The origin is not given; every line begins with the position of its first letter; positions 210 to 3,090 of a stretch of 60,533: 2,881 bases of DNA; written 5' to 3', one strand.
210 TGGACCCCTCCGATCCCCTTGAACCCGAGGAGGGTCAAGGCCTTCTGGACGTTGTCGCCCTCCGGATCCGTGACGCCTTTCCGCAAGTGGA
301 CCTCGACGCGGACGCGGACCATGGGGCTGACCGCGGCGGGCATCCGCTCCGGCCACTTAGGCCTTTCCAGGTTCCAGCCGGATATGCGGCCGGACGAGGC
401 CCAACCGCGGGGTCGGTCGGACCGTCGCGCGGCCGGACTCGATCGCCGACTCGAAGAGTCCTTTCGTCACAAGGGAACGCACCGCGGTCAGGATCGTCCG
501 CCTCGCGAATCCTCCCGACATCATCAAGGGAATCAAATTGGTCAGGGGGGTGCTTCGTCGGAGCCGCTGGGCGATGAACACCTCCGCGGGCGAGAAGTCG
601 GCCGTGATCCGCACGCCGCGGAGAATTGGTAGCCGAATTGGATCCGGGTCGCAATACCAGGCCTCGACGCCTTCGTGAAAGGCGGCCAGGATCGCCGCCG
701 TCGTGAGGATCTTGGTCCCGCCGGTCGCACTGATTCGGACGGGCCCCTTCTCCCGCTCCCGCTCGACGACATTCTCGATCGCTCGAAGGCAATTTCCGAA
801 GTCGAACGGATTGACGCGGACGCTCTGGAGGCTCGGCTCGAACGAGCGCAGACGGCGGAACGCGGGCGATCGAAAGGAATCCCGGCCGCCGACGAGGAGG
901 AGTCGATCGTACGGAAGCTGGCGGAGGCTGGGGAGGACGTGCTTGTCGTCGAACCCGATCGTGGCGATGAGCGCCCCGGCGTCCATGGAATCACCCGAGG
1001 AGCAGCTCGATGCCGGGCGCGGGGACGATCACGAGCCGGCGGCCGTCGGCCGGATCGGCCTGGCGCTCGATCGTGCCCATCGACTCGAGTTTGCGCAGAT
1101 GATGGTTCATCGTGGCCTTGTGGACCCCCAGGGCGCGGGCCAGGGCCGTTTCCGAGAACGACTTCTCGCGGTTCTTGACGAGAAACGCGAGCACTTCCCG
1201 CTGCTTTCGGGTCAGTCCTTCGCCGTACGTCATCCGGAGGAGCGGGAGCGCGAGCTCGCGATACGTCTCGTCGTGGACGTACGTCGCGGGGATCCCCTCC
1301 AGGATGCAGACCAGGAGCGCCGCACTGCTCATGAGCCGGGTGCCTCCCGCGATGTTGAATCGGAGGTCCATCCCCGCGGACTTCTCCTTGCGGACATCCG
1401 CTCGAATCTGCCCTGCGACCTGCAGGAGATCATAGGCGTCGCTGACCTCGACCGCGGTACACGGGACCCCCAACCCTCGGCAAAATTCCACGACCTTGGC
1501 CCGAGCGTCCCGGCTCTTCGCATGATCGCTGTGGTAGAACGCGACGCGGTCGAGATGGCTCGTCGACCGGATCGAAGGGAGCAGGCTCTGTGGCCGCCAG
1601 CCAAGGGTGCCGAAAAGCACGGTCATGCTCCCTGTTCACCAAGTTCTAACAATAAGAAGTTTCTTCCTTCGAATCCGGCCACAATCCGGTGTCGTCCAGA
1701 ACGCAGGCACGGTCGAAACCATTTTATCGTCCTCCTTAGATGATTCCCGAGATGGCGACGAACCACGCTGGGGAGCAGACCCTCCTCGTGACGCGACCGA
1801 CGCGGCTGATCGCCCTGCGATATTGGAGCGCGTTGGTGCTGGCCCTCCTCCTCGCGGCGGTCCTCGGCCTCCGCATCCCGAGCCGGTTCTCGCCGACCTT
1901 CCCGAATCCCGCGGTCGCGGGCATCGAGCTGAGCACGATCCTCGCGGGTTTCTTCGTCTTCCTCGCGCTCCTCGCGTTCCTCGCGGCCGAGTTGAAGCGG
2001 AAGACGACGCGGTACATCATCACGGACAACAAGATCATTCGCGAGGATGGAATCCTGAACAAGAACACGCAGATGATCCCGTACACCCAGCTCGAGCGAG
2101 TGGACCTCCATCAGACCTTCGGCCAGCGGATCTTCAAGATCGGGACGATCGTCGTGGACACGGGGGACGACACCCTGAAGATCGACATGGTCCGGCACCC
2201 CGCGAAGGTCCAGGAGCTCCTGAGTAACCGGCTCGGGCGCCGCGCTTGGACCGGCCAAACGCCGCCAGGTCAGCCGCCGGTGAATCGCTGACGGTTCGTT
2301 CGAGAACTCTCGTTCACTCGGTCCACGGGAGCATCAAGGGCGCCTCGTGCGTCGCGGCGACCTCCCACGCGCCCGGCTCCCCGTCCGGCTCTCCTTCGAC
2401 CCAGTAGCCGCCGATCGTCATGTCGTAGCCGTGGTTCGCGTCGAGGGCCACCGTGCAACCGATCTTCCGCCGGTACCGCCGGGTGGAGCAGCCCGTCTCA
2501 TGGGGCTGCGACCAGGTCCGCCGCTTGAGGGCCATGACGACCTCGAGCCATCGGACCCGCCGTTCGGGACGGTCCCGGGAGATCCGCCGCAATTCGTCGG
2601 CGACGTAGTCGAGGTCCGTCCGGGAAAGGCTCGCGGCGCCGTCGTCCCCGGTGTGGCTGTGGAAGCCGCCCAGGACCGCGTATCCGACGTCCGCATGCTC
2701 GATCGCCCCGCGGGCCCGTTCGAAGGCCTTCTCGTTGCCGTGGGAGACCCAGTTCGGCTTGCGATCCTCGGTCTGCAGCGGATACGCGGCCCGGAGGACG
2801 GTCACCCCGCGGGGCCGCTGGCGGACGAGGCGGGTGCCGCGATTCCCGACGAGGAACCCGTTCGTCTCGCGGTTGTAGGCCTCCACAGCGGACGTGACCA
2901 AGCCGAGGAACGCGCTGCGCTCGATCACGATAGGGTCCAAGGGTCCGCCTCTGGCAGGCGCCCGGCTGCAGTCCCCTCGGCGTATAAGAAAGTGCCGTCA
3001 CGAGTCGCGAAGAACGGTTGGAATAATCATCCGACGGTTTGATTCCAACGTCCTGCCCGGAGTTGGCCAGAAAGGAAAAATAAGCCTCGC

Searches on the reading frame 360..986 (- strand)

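Call 68: search_protein_families(library=pfam, max_evalue=0.01, proteins=[window:360-986:-])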
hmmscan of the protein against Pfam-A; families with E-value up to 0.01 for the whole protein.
seq(209 aa): 2 families
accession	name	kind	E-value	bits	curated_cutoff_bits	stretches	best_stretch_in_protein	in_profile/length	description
PF19810.5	HFX_2341_N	-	2.4e-09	38.1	30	1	7-115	4-118/120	HFX_2341-like, N-terminal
PF22662.2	Csa3_N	-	0.00014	22.3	27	1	5-106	2-112/120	Csa3 CRISPR-associated Rossmann-like domain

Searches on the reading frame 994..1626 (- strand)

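Call 68: search_protein_families(library=pfam, max_evalue=0.01, proteins=[window:994-1626:-])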
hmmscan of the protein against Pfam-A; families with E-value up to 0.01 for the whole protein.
seq(211 aa): 21 families
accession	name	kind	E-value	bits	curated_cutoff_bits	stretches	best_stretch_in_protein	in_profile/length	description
PF12802.13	MarR_2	-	2.4e-10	40.8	27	1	137-197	2-61/61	MarR family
PF01047.28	MarR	-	3.7e-09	36.8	24.6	1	138-197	1-58/59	MarR family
PF12840.13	HTH_20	-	9.6e-08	32.3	27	1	142-182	6-44/51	Helix-turn-helix domain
PF09651.16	Cas_APE2256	-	1.1e-05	25.7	24.8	1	27-129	24-135/136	CRISPR-associated protein (Cas_APE2256)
PF01726.22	LexA_DNA_bind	-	1.1e-05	25.5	23.7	1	136-190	2-60/65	LexA DNA binding domain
PF19810.5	HFX_2341_N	-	2.7e-05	25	30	1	35-122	36-120/120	HFX_2341-like, N-terminal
PF01022.26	HTH_5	-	8.9e-05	22.7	22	1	142-186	4-45/47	Bacterial regulatory protein, arsR family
PF01978.25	TrmB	-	0.00011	22.5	25.6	1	137-191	5-57/68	Sugar-specific transcriptional regulator TrmB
PF13463.12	HTH_27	-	0.00034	21.3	22.2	1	138-198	1-60/68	Winged helix DNA-binding domain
PF13412.12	HTH_24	-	0.00035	20.5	21.9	1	140-187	3-48/48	Winged helix-turn-helix DNA-binding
PF08279.18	HTH_11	-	0.00038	20.7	25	1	142-186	2-46/55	HTH domain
PF22381.2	Staph_reg_Sar_Rot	-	0.00052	20.5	27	1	137-200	11-72/85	Transcriptional regulator SarA/Rot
PF13556.12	HTH_30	-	0.00079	19.6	27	1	158-183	14-39/59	PucR C-terminal helix-turn-helix domain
PF01325.25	Fe_dep_repress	-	0.0014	19.2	26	1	155-187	21-53/60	Iron dependent repressor, N-terminal DNA binding domain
PF04967.18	HTH_10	-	0.003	17.8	23.1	0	153-182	20-49/53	HTH DNA binding domain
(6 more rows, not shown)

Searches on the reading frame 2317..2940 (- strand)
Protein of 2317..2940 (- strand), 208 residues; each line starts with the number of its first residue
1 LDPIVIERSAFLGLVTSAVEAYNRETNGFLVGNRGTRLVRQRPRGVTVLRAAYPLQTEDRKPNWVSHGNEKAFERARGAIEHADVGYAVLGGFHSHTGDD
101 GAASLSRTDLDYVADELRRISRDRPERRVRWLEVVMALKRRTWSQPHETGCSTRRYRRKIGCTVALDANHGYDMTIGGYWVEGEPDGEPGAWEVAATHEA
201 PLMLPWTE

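Call 68: search_protein_families(library=pfam, max_evalue=0.01, proteins=[window:2317-2940:-])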
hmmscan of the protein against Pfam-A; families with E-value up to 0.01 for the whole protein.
seq(208 aa): 1 family
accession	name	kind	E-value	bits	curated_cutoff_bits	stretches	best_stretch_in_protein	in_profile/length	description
PF14464.11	Prok-JAB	-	8.9e-06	26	25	1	10-117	4-94/114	Prokaryotic homologs of the JAB domain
